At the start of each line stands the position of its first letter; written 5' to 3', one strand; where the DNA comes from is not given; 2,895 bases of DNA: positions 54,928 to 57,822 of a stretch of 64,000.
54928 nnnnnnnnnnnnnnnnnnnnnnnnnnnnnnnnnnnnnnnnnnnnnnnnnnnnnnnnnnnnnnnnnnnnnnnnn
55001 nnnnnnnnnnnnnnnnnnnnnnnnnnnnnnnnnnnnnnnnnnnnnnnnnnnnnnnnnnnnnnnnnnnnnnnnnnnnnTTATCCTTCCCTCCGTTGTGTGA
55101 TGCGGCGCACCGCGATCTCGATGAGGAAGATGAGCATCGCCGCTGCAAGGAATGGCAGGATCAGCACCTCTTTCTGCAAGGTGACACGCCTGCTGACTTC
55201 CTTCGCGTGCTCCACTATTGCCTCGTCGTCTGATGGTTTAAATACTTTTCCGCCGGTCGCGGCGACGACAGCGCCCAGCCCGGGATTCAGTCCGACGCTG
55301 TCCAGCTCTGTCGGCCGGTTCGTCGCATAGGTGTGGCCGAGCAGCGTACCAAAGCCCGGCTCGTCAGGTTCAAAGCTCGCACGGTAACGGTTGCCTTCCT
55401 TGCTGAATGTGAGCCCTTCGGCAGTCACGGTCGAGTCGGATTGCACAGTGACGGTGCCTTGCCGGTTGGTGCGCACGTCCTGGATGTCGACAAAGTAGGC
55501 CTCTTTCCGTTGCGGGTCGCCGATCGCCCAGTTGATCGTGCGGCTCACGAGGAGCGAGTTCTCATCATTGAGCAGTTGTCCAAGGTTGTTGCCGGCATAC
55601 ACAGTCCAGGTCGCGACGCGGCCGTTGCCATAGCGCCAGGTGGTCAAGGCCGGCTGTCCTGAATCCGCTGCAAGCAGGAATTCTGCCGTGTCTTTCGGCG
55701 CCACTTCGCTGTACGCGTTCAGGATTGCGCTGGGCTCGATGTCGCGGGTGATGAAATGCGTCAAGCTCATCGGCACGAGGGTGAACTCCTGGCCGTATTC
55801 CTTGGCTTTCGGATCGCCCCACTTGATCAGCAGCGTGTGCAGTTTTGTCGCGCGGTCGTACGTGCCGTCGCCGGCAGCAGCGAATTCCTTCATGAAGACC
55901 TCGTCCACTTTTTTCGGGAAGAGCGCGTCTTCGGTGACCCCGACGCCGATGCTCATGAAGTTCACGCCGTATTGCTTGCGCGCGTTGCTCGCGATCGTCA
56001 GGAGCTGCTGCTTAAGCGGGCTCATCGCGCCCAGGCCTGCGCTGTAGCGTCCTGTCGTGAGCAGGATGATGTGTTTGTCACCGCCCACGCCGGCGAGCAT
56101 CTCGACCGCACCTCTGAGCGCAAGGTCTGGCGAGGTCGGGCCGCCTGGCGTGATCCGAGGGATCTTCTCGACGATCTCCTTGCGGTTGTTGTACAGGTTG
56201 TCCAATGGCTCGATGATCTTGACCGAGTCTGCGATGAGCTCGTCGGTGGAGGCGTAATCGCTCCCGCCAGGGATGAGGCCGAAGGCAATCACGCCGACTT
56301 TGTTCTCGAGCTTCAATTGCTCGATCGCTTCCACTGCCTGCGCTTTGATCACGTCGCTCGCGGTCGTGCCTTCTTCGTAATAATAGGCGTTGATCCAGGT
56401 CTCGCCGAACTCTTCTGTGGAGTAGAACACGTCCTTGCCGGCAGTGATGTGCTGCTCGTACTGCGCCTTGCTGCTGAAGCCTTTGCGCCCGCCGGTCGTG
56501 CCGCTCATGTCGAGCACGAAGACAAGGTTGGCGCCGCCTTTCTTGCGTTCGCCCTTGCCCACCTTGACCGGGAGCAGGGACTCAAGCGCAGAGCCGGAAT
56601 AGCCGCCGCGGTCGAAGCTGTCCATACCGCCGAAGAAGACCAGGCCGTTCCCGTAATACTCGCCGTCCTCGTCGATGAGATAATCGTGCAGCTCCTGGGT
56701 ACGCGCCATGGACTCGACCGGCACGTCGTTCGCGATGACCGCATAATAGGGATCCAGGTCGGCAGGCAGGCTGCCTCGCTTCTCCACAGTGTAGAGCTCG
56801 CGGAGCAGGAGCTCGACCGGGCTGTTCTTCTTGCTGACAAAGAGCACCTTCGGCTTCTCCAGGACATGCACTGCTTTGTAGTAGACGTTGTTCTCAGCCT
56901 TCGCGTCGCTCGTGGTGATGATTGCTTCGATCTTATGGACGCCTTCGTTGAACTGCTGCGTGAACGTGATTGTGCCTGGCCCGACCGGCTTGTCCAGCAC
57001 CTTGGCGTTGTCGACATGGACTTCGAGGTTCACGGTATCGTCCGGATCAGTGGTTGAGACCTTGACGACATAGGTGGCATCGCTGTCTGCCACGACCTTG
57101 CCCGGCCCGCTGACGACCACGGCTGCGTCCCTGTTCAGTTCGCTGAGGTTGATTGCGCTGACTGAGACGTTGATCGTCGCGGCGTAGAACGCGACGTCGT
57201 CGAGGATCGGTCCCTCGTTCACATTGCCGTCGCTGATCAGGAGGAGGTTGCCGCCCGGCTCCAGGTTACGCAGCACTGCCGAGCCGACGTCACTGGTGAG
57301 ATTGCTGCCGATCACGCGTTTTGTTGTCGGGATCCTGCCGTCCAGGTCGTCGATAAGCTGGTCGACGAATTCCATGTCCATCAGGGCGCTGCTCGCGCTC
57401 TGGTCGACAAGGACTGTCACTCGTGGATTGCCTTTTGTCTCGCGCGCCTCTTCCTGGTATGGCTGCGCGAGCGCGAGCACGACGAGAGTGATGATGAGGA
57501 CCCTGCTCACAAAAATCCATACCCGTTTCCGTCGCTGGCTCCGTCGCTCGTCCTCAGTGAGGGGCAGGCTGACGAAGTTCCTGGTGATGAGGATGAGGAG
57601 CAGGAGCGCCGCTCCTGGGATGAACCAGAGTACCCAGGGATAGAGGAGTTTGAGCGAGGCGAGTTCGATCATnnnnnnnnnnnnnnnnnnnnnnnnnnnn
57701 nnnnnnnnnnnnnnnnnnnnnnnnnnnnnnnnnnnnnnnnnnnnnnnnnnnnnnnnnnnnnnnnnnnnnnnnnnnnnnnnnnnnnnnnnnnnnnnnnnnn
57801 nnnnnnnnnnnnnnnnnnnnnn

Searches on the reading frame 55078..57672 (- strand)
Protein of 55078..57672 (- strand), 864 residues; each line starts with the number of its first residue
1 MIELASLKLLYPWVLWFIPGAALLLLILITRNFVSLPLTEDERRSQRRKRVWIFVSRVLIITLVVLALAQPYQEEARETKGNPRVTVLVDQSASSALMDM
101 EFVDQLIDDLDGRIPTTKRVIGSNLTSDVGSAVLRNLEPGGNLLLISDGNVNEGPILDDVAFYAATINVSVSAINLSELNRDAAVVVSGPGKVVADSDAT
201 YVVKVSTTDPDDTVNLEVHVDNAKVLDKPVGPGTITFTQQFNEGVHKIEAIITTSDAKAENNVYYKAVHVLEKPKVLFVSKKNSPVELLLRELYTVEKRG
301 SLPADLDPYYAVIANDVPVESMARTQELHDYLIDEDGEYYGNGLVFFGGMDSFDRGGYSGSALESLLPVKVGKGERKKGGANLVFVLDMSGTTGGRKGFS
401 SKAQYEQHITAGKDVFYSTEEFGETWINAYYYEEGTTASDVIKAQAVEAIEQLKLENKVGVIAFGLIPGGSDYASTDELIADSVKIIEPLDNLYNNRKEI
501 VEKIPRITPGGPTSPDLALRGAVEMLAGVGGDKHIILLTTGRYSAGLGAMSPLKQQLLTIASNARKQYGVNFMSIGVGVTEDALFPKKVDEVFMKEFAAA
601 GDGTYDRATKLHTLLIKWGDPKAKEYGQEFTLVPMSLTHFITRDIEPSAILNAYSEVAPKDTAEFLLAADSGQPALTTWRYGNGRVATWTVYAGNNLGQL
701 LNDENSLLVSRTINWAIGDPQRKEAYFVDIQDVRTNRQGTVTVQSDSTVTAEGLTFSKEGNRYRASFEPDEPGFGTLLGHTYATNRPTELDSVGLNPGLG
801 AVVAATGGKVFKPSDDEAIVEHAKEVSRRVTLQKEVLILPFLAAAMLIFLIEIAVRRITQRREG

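Call 80: search_protein_families(library=pfam, proteins=[window:55078-57672:-], max_evalue=0.0001)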
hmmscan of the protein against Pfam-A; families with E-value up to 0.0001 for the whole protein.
window:55078-57672:- (864 aa): 1 family
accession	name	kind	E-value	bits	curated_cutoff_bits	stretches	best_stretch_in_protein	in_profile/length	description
PF00092.34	VWA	-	1.4e-05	25.8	23.8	0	481-599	46-152/174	von Willebrand factor type A domain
